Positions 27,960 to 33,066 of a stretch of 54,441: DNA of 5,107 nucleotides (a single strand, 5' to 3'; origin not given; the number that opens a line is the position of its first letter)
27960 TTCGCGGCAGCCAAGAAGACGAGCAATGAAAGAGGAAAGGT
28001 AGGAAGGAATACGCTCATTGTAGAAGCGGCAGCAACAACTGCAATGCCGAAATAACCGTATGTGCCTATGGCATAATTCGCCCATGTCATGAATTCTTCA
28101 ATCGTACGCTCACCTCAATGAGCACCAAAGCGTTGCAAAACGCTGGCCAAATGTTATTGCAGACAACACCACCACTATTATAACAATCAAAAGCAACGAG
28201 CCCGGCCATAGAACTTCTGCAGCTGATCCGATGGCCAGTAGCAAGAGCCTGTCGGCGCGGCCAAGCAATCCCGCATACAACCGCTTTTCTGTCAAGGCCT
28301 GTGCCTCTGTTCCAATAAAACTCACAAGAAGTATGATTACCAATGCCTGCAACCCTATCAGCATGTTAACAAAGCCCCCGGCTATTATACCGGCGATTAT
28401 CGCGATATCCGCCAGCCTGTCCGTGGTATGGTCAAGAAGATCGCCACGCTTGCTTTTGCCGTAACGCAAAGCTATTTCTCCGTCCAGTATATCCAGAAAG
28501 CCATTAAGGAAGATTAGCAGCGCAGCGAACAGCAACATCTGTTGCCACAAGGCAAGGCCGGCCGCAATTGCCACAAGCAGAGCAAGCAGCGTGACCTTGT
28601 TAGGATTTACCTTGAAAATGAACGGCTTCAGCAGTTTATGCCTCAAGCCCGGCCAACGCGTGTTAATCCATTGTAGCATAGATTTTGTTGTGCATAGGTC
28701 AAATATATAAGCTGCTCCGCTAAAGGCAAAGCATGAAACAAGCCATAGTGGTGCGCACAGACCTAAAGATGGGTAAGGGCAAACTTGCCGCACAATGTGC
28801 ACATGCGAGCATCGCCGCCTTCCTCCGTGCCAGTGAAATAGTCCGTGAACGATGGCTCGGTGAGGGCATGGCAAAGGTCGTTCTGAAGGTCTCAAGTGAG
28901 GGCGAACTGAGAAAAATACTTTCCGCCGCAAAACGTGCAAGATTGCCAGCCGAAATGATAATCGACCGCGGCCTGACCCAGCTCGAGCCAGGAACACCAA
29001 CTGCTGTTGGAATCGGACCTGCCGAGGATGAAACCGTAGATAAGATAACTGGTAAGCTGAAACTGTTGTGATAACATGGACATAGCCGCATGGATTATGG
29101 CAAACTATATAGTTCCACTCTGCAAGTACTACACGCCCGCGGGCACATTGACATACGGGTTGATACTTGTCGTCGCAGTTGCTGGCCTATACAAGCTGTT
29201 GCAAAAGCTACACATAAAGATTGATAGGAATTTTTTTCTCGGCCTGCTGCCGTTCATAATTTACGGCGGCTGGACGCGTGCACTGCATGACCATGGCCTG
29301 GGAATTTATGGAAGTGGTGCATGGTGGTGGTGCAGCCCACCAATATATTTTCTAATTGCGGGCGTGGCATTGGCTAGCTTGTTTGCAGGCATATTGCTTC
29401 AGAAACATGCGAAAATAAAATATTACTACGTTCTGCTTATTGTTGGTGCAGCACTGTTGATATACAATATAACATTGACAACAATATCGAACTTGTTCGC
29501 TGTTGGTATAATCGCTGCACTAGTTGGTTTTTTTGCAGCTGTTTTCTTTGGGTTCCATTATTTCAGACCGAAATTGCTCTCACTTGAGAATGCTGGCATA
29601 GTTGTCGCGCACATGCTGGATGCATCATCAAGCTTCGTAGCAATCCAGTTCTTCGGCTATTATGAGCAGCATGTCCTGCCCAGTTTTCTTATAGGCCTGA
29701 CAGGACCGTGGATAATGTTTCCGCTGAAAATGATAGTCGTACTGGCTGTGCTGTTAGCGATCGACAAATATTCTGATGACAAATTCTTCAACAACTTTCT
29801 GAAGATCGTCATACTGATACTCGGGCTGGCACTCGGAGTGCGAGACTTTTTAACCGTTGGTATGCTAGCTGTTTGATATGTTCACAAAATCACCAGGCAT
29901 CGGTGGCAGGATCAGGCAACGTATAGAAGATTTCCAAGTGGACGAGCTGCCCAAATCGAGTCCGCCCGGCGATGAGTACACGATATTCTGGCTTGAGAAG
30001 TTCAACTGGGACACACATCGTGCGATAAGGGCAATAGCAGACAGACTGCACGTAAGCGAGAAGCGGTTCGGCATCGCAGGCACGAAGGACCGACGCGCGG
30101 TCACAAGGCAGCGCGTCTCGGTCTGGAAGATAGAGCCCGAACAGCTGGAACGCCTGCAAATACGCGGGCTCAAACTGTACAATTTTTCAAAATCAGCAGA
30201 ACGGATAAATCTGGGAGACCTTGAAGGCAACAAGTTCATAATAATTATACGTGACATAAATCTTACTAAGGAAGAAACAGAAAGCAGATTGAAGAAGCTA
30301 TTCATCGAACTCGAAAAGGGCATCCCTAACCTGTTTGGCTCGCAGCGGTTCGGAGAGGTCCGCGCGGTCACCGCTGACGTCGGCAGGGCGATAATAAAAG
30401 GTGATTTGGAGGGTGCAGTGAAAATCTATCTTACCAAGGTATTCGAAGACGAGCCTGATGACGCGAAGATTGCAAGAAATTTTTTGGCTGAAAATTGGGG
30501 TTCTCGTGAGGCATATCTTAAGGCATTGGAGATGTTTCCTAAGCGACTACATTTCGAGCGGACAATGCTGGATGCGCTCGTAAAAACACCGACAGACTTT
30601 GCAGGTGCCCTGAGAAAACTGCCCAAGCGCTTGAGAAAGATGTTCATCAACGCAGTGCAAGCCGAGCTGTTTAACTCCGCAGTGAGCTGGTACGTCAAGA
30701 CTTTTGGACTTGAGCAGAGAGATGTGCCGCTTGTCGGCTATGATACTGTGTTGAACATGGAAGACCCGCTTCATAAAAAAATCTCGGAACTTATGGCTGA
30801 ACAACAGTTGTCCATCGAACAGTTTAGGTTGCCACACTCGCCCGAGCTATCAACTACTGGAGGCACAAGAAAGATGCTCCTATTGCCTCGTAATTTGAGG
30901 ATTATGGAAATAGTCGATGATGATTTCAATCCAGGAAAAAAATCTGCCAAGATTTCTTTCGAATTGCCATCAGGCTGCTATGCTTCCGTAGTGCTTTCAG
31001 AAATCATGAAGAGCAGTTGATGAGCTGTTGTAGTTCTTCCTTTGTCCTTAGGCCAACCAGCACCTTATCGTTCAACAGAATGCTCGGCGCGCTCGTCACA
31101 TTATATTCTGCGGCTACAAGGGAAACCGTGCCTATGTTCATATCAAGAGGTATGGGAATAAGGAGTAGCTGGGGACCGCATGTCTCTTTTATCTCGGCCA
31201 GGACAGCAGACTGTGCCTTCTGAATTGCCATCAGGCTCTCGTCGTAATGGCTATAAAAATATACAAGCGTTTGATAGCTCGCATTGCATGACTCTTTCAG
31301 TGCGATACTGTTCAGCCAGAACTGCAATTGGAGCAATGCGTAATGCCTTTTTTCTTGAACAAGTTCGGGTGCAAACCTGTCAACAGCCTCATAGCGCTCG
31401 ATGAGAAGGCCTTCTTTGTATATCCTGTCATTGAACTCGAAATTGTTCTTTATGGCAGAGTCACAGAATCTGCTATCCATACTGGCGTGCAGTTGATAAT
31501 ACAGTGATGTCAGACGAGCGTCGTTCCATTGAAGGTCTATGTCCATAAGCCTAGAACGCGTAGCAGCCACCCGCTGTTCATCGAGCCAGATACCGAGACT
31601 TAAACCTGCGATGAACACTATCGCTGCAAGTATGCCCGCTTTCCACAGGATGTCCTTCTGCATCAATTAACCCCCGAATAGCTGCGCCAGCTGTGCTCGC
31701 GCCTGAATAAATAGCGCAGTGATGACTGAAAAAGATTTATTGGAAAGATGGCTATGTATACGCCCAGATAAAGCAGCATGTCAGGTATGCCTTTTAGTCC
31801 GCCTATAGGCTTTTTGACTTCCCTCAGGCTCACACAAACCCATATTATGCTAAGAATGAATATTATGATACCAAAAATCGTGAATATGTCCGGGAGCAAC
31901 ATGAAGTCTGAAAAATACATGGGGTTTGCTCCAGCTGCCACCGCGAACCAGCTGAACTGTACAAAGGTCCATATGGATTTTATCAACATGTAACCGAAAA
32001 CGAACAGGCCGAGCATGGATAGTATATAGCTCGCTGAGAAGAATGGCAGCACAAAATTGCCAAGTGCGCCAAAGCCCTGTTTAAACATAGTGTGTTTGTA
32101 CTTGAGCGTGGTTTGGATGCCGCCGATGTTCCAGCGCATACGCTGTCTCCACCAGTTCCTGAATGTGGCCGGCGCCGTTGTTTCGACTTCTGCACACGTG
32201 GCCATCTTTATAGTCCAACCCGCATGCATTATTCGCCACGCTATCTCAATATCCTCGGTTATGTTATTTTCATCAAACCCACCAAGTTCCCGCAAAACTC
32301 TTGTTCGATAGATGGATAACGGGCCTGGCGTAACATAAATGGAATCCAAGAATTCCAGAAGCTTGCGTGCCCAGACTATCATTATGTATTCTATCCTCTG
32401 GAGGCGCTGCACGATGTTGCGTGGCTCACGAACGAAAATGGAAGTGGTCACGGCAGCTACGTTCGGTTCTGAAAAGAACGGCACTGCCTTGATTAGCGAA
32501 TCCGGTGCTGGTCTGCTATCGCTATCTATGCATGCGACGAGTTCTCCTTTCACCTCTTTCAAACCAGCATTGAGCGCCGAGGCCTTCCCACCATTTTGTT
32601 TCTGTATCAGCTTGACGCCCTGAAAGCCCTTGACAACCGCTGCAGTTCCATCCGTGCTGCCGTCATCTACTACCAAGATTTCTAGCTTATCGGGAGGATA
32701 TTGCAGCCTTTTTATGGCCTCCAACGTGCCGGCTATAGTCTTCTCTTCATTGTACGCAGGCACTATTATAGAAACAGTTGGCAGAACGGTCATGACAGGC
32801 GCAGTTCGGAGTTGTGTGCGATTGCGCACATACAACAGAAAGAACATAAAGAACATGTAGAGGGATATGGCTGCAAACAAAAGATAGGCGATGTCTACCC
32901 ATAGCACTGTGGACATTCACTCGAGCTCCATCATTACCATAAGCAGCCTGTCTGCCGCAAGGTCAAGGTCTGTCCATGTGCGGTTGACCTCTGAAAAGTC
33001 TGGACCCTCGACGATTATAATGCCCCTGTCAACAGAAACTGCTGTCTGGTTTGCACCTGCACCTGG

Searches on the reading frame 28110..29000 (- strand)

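Call 93: search_protein_families(library=pfam, proteins=[window:28110-29000:-], max_evalue=0.0001)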
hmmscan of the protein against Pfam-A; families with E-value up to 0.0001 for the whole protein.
window:28110-29000:- (296 aa): 1 family
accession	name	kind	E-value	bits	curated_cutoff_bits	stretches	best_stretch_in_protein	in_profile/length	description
PF01066.26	CDP-OH_P_transf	-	4.8e-08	34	22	1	132-263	3-135/152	CDP-alcohol phosphatidyltransferase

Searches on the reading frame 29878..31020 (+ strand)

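Call 93: search_protein_families(library=pfam, proteins=[window:29878-31020:+], max_evalue=0.0001)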
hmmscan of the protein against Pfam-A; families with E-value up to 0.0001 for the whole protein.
window:29878-31020:+ (380 aa): 1 family
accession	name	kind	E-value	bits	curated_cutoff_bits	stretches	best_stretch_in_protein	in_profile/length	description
PF01142.23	TruD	-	2.9e-106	356.2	27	2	2-273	8-281/412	tRNA pseudouridine synthase D (TruD)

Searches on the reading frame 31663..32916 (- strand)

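Call 58: search_protein_families(library=pfam, proteins=[window:31663-32916:-], max_evalue=0.001)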
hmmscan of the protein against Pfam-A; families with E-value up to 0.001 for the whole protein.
window:31663-32916:- (417 aa): 6 families
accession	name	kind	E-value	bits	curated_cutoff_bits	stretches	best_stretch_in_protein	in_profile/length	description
PF13641.12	Glyco_tranf_2_3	-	5.8e-35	121.8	27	1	46-263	1-228/230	Glycosyltransferase like family 2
PF00535.33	Glycos_transf_2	-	8.1e-35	120.7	23.3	1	49-211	1-167/168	Glycosyl transferase family 2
PF13632.12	Glyco_trans_2_3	-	2.2e-25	90.1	27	1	127-324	2-186/198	Glycosyl transferase family group 2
PF13506.12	Glyco_transf_21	-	9e-14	51.7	21.7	1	110-263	17-173/174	Glycosyl transferase family 21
PF10111.15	Glyco_tranf_2_2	-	3.5e-12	46.8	27.3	1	49-239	1-210/276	Glycosyltransferase like family 2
PF03142.21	Chitin_synth_2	-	0.00031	20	27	0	119-207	197-288/527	Chitin synthase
